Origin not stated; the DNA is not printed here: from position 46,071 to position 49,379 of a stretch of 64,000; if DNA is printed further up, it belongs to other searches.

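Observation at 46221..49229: One-component transmembrane ECF sigma factor: sigma70 r2/r4 + single TM + ~800-aa BNR-repeat extracytoplasmic domain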

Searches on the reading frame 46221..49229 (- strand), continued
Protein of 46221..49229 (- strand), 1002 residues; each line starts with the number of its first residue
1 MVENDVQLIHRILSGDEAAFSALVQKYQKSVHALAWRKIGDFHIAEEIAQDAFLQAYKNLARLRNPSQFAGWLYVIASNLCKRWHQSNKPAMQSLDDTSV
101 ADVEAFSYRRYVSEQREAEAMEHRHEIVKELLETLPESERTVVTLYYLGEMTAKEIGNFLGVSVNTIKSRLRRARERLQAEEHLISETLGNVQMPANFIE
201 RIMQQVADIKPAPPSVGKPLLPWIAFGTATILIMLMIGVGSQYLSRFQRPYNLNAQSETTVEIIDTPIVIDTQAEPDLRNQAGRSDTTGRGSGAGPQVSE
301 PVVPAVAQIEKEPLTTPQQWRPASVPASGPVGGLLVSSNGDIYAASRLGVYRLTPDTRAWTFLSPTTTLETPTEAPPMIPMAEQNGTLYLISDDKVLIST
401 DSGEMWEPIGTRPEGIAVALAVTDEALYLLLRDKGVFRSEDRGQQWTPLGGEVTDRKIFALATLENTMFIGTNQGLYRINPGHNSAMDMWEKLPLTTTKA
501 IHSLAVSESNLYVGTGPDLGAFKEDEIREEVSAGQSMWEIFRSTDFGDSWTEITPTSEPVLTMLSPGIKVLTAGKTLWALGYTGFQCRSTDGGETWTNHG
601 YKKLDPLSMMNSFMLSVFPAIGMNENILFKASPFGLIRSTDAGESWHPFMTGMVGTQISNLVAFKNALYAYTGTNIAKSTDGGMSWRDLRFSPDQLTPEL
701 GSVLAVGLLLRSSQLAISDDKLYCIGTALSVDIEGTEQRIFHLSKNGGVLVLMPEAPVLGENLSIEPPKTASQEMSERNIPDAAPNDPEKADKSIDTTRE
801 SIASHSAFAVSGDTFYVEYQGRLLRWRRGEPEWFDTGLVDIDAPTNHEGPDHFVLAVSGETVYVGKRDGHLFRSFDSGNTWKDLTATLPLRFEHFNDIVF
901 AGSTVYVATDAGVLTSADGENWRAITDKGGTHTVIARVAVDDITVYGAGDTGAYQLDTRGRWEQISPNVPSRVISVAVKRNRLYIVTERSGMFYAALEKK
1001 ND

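Call 31: fold_search(model_id=the predicted structure, library=pdb)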
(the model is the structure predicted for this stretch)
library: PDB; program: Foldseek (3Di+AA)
matches with E <= 10: 1724; with E <= 0.001: 1427
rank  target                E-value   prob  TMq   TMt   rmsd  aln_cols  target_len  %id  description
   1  6p2n                  1.4e-23  1.00  0.34  0.42  10.5       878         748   14  Crystal structure of Paenibacillus graminis GH74 (PgGH74) (released 2019-07-31)
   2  2cn3_A                1.8e-23  1.00  0.41  0.53   9.9       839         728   15  Crystal Structures of Clostridium thermocellum Xyloglucanase (released 2006-05-22)
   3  6mgl_A                4.1e-23  1.00  0.42  0.54   7.8       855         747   14  Crystal structure of the catalytic domain from GH74 enzyme PoGH74 from Paenibacillus odorifer, D60A mutant in complex  (released 2019-01-23)
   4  6mgj_A                5.8e-23  1.00  0.33  0.42  10.6       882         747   14  Crystal structure of the catalytic domain from GH74 enzyme PoGH74 from Paenibacillus odorifer, apoenzyme (released 2019-01-23)
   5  6p2m_A                5.8e-23  1.00  0.32  0.42  11.8       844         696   15  Crystal structure of the Caldicellulosiruptor lactoaceticus GH74 (ClGH74a) enzyme in complex with LLG xyloglucan (released 2019-07-31)
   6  7kn8_B                9.4e-23  1.00  0.41  0.55   8.3       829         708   16  Crystal structure of the GH74 xyloglucanase from Xanthomonas campestris (Xcc1752) (released 2021-05-26)
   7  2cn2_A                1.4e-22  1.00  0.33  0.43  10.5       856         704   15  Crystal Structures of Clostridium thermocellum Xyloglucanase (released 2006-05-22)
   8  4lgn                  2.4e-22  1.00  0.41  0.52   8.7       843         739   16  The structure of Acidothermus cellulolyticus family 74 glycoside hydrolase (released 2013-12-11)
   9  7kn8_A                5.0e-22  1.00  0.41  0.55   8.1       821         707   16  Crystal structure of the GH74 xyloglucanase from Xanthomonas campestris (Xcc1752) (released 2021-05-26)
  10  5jwz_B                1.7e-21  1.00  0.33  0.42  10.9       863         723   14  Structure of a Putative Xyloglucanase from the Cellulolytic Bacteria Streptomyces sp. SirexAA-E (released 2016-06-01)
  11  6p2o_A                2.3e-21  1.00  0.33  0.42  10.8       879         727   14  Crystal structure of Streptomyces rapamycinicus GH74 in complex with xyloglucan fragments XLLG and XXXG (released 2019-07-31)
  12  5fkq_A                3.9e-21  1.00  0.39  0.51   8.9       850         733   14  Unraveling the first step of xyloglucan degradation by the soil saprophyte Cellvibrio japonicus through the functional (released 2015-11-04)
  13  1sqj_A                5.6e-21  1.00  0.32  0.40  11.0       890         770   14  Crystal Structure Analysis of Oligoxyloglucan reducing-end-specific cellobiohydrolase (OXG-RCBH) (released 2004-07-20)
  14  5jwz_A                6.2e-21  1.00  0.33  0.43  10.7       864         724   14  Structure of a Putative Xyloglucanase from the Cellulolytic Bacteria Streptomyces sp. SirexAA-E (released 2016-06-01)
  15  5fkr                  1.0e-20  1.00  0.41  0.53   8.5       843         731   14  Unraveling the first step of xyloglucan degradation by the soil saprophyte Cellvibrio japonicus through the functional a (released 2015-11-25)
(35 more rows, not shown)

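Call 43: find_encoding_contigs(protein=P0100, flank=10000, max_places=3)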
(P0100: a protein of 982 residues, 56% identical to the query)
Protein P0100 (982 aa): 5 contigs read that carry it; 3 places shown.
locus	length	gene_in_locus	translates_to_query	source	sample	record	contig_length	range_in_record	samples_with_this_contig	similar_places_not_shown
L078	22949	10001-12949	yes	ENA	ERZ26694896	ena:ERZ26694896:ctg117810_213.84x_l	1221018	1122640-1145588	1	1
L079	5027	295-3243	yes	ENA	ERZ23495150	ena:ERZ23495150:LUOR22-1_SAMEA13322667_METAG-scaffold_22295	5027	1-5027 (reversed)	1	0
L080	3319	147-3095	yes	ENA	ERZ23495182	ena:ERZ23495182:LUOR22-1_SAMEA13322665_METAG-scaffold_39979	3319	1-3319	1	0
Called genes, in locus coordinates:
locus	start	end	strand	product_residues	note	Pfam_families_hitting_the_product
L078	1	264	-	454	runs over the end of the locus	PF08867:FRG, PF00515:TPR_1 (faint), PF07719:TPR_2 (faint), PF13428:TPR_14 (faint), PF13371:TPR_9 (faint), PF13414:TPR_11 (faint), PF13431:TPR_17 (faint)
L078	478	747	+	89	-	-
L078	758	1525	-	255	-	PF00354:Pentaxin (weak), PF13385:Laminin_G_3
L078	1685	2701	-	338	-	PF05721:PhyH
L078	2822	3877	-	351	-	PF01408:GFO_IDH_MocA, PF02894:GFO_IDH_MocA_C, PF22725:GFO_IDH_MocA_C3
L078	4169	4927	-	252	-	PF01182:Glucosamine_iso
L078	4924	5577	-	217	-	PF03473:MOSC, PF03475:YiiM_3-alpha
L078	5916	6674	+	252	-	PF07638:Sigma70_ECF (faint), PF04542:Sigma70_r2, PF08281:Sigma70_r4_2, PF04545:Sigma70_r4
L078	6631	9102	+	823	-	PF08281:Sigma70_r4_2, PF02012:BNR (faint), PF13088:BNR_2 (faint), PF14870:PSII_BNR (faint), PF15902:Sortilin-Vps10 (faint), PF23366:Beta-prop_HVO_0234 (faint), PF25852:DUF6242_C (weak)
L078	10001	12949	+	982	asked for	PF04542:Sigma70_r2, PF04545:Sigma70_r4, PF08281:Sigma70_r4_2, PF25852:DUF6242_C (faint), PF14870:PSII_BNR (faint), PF15902:Sortilin-Vps10 (faint)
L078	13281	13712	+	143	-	-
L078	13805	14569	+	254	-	-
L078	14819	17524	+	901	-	PF09430:EMC7_beta-sandw (faint), PF13620:CarboxypepD_reg, PF13715:CarbopepD_reg_2 (weak), PF17802:SpaA (faint), PF22904:NOMO1-like_2nd (faint), PF13620:CarboxypepD_reg, PF13715:CarbopepD_reg_2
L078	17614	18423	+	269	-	-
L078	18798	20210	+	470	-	PF12679:ABC2_membrane_2, PF12698:ABC2_membrane_3 (weak)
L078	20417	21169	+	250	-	PF06439:3keto-disac_hyd, PF21708:Glyco_hydro_59_C (faint)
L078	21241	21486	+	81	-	PF04542:Sigma70_r2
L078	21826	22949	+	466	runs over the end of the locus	PF12679:ABC2_membrane_2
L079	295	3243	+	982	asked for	PF04542:Sigma70_r2, PF04545:Sigma70_r4, PF08281:Sigma70_r4_2, PF25852:DUF6242_C (faint), PF14870:PSII_BNR (faint), PF15902:Sortilin-Vps10 (faint)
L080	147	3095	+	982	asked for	PF04542:Sigma70_r2, PF04545:Sigma70_r4, PF08281:Sigma70_r4_2, PF25852:DUF6242_C (faint), PF14870:PSII_BNR (faint), PF15902:Sortilin-Vps10 (faint)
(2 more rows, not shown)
